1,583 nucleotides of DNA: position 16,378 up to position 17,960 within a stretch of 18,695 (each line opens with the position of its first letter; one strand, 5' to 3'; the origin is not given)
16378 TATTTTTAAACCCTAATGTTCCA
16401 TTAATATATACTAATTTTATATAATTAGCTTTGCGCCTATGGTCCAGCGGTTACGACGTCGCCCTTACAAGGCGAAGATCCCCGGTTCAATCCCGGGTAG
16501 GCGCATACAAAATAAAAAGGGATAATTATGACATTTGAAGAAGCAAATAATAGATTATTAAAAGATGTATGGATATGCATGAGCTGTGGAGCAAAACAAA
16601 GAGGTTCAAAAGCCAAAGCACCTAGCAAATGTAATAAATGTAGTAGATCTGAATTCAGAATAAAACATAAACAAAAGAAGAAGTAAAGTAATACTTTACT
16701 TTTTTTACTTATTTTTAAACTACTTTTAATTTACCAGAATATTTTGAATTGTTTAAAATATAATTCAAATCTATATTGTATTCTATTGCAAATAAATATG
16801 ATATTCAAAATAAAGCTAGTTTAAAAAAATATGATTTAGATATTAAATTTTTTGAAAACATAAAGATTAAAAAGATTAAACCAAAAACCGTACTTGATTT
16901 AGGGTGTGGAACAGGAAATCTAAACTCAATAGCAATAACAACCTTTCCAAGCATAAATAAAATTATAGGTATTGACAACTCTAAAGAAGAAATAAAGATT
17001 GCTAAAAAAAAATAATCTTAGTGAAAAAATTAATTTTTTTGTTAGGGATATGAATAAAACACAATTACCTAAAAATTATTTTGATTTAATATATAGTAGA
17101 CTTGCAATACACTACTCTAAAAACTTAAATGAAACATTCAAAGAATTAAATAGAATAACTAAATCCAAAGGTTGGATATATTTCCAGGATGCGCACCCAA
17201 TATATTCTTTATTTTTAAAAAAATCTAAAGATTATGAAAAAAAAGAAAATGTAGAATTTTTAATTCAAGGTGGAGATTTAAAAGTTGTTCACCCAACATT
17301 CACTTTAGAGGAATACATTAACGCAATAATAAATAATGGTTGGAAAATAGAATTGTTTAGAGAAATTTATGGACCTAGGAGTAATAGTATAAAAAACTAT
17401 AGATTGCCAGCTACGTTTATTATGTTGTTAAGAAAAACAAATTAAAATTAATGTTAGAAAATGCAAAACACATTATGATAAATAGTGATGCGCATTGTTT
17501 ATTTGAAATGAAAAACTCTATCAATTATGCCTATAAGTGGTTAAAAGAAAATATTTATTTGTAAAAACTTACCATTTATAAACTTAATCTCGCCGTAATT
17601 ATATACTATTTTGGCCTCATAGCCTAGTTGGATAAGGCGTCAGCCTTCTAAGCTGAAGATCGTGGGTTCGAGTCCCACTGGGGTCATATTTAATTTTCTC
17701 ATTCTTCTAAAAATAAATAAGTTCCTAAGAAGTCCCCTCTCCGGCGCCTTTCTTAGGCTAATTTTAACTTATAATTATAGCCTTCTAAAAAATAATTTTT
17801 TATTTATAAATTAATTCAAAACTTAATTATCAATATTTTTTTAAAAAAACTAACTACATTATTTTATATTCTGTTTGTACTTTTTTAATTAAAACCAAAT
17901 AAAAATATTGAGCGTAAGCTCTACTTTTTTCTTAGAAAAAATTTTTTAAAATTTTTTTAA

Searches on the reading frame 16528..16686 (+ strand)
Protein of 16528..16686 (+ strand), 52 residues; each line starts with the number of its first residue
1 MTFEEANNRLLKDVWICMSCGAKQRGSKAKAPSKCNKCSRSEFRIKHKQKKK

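Call 56: search_protein_families(library=ncbifam, proteins=[window:16528-16686:+], max_evalue=0.01)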
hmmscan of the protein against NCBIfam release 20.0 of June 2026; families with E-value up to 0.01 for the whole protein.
window:16528-16686:+ (52 aa): 2 families
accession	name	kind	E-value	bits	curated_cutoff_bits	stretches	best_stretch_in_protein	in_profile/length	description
NF003161.0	PRK04136.1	equivalog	4.1e-07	29.4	54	1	1-51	2-47/49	50S ribosomal protein L40e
NF045720.1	rubredox_RCKP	subfamily_domain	0.0093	15.5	45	0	14-41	3-28/34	RCKP-type rubredoxin-like domain-containing protein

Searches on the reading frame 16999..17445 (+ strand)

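Call 11: search_protein_families(library=pfam, proteins=[window:16999-17445:+])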
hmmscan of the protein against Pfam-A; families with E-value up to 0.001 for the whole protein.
window:16999-17445:+ (148 aa): 4 families
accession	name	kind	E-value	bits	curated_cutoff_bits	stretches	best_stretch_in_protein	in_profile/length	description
PF08241.18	Methyltransf_11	-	4e-10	40.6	21.2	1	6-62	38-95/95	Methyltransferase domain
PF13847.12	Methyltransf_31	-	1.1e-06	28.8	27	1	3-72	49-119/145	Methyltransferase domain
PF13649.12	Methyltransf_25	-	6.5e-06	27.2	27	1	5-58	44-97/97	Methyltransferase domain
PF13489.12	Methyltransf_23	-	9.7e-05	22.6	27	1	20-65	74-119/164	Methyltransferase domain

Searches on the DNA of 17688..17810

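Call 42: search_rna_families(source=window, start=17688, end=17810, threshold=evalue, max_evalue=10, show_alignments=3)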
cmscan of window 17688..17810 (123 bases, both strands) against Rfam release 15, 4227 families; matches with E-value up to 10: 2.
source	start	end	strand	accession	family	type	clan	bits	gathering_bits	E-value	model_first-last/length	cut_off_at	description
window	17774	17801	+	RF02438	SpF51_sRNA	Gene; sRNA;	-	13.5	50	3.4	1-45/45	no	Streptococcus sRNA SpF51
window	17706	17810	+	RF02546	LSU_trypano_mito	Gene; rRNA;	CL00112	8.3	60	7.9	66-181/561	3'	Trypanosomatid mitochondrial large subunit ribosomal RNA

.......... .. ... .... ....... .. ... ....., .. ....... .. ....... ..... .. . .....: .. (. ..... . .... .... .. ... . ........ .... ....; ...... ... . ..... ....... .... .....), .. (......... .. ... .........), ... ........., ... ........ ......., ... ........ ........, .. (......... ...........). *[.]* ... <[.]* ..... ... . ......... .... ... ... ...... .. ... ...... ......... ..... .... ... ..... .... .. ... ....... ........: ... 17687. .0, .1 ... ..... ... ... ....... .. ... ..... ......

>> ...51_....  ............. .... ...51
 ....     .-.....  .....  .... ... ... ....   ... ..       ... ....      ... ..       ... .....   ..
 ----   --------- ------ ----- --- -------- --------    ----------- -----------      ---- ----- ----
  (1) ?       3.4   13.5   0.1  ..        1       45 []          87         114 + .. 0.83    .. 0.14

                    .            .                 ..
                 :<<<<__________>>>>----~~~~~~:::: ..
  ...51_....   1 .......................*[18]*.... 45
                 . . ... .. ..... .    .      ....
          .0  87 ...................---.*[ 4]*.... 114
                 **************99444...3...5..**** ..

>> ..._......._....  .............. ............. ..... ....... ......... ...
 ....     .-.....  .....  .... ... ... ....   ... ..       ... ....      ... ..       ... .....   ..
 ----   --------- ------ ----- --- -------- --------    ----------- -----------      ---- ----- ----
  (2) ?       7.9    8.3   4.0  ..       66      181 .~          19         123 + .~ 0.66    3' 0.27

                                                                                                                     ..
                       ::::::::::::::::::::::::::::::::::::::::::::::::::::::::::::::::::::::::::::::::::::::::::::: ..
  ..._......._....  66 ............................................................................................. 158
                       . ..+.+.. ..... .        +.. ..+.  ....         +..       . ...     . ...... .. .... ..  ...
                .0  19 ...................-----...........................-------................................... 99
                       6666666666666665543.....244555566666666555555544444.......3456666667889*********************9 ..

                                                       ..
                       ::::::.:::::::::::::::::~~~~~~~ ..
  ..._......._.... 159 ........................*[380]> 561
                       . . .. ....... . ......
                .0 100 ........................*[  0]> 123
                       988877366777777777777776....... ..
